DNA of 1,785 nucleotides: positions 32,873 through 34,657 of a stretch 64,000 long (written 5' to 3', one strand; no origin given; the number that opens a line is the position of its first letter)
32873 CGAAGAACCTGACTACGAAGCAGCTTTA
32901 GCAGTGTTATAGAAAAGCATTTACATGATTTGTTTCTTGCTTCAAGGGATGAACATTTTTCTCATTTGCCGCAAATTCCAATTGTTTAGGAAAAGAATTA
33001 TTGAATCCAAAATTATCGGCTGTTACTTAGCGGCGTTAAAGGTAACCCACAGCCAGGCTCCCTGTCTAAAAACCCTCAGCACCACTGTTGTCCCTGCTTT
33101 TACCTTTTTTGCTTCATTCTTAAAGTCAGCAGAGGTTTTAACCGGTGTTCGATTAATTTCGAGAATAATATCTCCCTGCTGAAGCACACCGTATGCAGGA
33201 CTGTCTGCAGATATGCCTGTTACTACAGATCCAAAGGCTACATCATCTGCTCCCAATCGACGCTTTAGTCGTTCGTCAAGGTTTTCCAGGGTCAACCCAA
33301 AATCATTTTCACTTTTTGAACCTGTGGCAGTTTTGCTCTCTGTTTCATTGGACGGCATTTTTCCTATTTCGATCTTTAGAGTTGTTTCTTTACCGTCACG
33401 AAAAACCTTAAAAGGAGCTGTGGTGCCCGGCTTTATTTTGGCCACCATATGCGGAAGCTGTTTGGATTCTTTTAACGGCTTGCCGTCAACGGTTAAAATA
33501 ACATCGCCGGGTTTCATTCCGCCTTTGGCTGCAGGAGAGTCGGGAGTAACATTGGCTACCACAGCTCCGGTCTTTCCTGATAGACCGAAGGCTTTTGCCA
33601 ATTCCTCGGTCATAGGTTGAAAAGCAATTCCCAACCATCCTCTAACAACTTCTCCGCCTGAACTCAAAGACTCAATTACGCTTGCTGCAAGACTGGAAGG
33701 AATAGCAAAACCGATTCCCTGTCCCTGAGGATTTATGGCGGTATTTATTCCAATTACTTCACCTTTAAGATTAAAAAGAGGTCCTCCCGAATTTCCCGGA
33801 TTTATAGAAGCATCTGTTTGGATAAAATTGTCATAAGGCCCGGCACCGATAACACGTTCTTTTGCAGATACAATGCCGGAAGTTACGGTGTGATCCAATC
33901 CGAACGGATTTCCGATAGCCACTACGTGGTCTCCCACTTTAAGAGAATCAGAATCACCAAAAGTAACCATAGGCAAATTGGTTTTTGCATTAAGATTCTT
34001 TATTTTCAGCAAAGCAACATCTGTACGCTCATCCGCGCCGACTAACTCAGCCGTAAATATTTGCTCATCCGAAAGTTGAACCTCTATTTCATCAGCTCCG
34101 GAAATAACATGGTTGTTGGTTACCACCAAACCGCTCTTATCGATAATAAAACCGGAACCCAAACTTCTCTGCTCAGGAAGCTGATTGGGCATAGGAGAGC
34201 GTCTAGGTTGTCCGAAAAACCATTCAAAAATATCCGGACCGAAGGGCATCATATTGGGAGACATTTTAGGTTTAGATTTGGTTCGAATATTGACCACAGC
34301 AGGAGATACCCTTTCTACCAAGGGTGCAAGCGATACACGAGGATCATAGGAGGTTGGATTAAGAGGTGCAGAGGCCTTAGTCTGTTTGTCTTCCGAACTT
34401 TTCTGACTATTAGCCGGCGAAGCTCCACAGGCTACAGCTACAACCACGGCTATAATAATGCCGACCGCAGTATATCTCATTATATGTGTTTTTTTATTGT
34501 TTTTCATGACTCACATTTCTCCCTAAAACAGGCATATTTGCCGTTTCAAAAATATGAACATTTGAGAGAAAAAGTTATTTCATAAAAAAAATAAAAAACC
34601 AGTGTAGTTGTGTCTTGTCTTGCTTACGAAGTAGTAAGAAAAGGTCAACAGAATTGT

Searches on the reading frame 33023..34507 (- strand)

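Call 32: search_protein_families(library=ncbifam, proteins=[window:33023-34507:-], max_evalue=0.00001)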
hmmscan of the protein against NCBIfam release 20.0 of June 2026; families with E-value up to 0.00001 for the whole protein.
window:33023-34507:- (494 aa): 19 families
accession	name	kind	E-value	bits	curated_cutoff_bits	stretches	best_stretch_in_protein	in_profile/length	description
TIGR02037.1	degP_htrA_DO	subfamily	3.5e-148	494.1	416.2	1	59-489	2-433/434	Do family serine endopeptidase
NF041521.1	HhoA_HhoB_HtrA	equivalog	1.3e-99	333.7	450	1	62-385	5-335/335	HhoA/HhoB/HtrA family serine endopeptidase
NF007526.1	PRK10139.1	equivalog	1.5e-96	323.9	756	1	41-481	23-446/456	serine endoprotease DegQ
TIGR02038.1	protease_degS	equivalog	4.6e-87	292.4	422.95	1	112-384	75-349/351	outer membrane-stress sensor serine endopeptidase DegS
NF008189.1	PRK10942.1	equivalog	7.7e-86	288.4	720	1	38-393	27-393/477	serine endoprotease DegP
NF008147.1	PRK10898.1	equivalog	7.3e-84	281.9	408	1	112-385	75-351/352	outer membrane-stress sensor serine endopeptidase DegS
NF047968.1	SerProtHtrA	equivalog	5.3e-76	256.3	470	1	112-380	84-356/357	serine protease HtrA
NF040960.1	MamE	equivalog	2.7e-72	244.3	800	2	61-277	74-289/659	magnetosome formation protease MamE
NF050055.1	SerProtHtrAMycob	equivalog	1.2e-59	202.5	800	1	112-380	224-497/502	serine protease HtrA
NF053637.1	SerProtHtrAspr2045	equivalog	9.5e-56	189.4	650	1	17-384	14-389/394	serine protease HtrA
NF033740.0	MarP_fam_protase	equivalog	1.1e-24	87.3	250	1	112-281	208-377/390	MarP family serine protease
NF040961.1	MamO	equivalog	2e-20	72.7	800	1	113-278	96-264/648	magnetosome protein MamO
NF041199.1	trx7_PDZ_seleno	equivalog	2.8e-16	59.4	300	1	312-486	202-384/390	Trx7/PDZ domain-containing (seleno)protein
NF040965.1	MamP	equivalog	4.2e-16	59.4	300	1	291-376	113-197/290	magnetosome magnetite formation protein MamP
TIGR00054.1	TIGR00054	equivalog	1.2e-10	40.9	147.55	1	312-378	201-266/421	RIP metalloprotease RseP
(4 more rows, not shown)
